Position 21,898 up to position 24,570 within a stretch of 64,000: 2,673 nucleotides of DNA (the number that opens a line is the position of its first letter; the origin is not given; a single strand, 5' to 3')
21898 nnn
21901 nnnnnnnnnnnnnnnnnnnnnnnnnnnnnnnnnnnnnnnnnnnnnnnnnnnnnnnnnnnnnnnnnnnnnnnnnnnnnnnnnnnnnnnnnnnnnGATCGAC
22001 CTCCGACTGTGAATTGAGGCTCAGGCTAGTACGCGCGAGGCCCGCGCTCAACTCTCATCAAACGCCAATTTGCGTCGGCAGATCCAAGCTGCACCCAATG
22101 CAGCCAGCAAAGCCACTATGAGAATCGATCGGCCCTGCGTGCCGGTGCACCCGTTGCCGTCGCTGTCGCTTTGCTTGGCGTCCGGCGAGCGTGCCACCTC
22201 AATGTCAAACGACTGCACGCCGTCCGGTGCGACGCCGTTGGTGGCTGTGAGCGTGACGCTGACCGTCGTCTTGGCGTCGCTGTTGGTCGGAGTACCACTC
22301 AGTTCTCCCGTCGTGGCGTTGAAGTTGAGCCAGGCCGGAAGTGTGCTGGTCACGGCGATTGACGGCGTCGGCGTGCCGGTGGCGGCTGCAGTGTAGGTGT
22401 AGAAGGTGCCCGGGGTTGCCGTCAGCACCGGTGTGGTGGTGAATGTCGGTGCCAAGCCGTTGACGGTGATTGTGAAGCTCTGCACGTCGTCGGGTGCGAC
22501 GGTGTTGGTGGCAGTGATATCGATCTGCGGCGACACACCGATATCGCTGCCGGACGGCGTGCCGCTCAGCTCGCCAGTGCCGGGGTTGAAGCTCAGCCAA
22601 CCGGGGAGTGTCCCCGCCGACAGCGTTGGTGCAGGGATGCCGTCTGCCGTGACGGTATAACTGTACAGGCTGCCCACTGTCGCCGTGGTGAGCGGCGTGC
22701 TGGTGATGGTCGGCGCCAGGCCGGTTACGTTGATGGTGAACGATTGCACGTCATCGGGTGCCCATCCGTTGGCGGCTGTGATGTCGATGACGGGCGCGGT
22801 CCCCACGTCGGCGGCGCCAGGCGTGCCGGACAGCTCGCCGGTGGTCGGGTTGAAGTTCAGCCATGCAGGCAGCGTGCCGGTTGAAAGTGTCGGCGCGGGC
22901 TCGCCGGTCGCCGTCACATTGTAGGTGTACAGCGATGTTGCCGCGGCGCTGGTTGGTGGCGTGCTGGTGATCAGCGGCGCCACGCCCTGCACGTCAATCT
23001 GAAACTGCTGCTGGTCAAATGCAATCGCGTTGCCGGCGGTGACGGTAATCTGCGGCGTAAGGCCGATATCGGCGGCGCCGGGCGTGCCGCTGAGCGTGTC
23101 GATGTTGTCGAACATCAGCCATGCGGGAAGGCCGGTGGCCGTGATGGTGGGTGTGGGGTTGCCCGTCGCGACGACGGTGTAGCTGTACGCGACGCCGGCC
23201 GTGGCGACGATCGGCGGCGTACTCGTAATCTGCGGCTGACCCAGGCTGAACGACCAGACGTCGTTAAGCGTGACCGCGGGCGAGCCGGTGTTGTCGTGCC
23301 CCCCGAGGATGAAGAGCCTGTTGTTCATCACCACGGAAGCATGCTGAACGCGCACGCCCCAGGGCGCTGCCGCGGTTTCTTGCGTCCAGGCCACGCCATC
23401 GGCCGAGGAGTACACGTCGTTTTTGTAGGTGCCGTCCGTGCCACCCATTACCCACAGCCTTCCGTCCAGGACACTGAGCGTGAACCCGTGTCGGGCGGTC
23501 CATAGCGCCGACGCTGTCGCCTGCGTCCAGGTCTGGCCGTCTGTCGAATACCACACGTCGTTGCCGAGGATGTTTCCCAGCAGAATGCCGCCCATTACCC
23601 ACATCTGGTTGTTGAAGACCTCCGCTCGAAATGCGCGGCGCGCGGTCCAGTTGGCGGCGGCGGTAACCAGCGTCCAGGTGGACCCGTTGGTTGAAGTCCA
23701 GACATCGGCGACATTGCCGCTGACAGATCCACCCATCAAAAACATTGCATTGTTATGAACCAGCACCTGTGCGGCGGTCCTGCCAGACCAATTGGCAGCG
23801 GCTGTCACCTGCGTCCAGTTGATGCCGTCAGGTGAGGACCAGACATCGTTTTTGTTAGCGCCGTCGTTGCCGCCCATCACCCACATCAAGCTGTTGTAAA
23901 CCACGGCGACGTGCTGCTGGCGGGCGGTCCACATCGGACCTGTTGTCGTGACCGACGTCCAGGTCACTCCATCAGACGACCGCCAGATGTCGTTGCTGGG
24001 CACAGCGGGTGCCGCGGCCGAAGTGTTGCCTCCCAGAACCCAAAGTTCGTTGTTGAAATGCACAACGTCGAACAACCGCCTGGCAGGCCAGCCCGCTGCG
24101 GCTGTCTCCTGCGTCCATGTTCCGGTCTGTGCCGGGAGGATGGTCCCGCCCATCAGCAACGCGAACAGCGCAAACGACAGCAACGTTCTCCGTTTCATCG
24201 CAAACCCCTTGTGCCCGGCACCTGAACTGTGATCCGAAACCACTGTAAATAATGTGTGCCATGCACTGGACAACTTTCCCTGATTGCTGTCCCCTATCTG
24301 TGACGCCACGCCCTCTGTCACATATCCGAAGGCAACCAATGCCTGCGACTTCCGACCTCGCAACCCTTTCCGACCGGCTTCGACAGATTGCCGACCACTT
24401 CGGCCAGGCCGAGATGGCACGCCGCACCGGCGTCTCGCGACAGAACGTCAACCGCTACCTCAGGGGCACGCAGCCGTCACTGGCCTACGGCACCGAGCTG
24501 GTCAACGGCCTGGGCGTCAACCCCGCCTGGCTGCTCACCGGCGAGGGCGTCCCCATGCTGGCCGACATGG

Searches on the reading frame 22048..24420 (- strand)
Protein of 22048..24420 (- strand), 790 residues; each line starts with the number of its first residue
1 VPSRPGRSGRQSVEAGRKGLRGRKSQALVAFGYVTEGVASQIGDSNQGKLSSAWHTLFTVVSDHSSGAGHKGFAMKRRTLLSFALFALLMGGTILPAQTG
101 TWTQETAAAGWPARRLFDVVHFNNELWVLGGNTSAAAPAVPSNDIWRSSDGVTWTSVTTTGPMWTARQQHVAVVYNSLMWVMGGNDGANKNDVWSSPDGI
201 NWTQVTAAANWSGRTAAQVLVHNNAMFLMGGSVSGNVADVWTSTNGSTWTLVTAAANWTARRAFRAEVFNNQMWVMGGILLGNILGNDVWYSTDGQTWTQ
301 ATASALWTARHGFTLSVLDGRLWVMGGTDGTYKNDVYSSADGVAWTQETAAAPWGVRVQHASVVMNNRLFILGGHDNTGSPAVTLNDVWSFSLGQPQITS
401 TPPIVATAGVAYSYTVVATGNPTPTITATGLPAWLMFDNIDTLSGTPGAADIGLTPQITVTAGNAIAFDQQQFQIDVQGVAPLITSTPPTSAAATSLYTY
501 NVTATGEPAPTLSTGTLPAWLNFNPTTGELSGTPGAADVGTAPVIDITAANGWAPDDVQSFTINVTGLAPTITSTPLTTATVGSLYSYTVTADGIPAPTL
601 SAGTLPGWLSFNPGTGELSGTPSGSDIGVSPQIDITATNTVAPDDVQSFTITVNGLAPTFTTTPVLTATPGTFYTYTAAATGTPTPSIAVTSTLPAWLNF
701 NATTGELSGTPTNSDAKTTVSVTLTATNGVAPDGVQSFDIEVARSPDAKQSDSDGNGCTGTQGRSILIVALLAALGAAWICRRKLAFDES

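Call 92: search_protein_families(library=pfam, proteins=[window:22048-24420:-], max_evalue=0.00001)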
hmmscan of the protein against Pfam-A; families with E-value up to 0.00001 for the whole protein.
window:22048-24420:- (790 aa): 8 families
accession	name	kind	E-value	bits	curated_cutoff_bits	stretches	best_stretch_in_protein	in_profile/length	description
PF05345.18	He_PIG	-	2.7e-38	130.7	24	4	569-654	1-96/96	Putative Ig domain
PF24681.1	Kelch_KLHDC2_KLHL20_DRC7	-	1.9e-30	106.2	50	3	97-278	33-221/221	KLHDC2/KLHL20/DRC7 Kelch-repeats domain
PF01344.31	Kelch_1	-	2.1e-24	85.1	20.1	0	357-393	2-34/46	Kelch motif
PF24981.1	Beta-prop_ATRN-LZTR1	-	5.7e-17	62.3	50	0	99-194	189-289/289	Attractin/LZTR1 beta-propeller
PF13964.12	Kelch_6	-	5.3e-09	36.2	25.3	0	357-404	2-46/50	Kelch motif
PF05510.18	Sarcoglycan_2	-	7.3e-08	32.7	24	0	692-728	40-80/95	Sarcoglycan alpha/epsilon N-terminal domain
PF13854.13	Kelch_HCF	-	3.6e-07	30.2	113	0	147-252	165-278/345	Host cell factor, Kelch-repeats domain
PF07646.21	Kelch_2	-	3e-06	27.3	21.3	0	357-402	2-45/48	Kelch motif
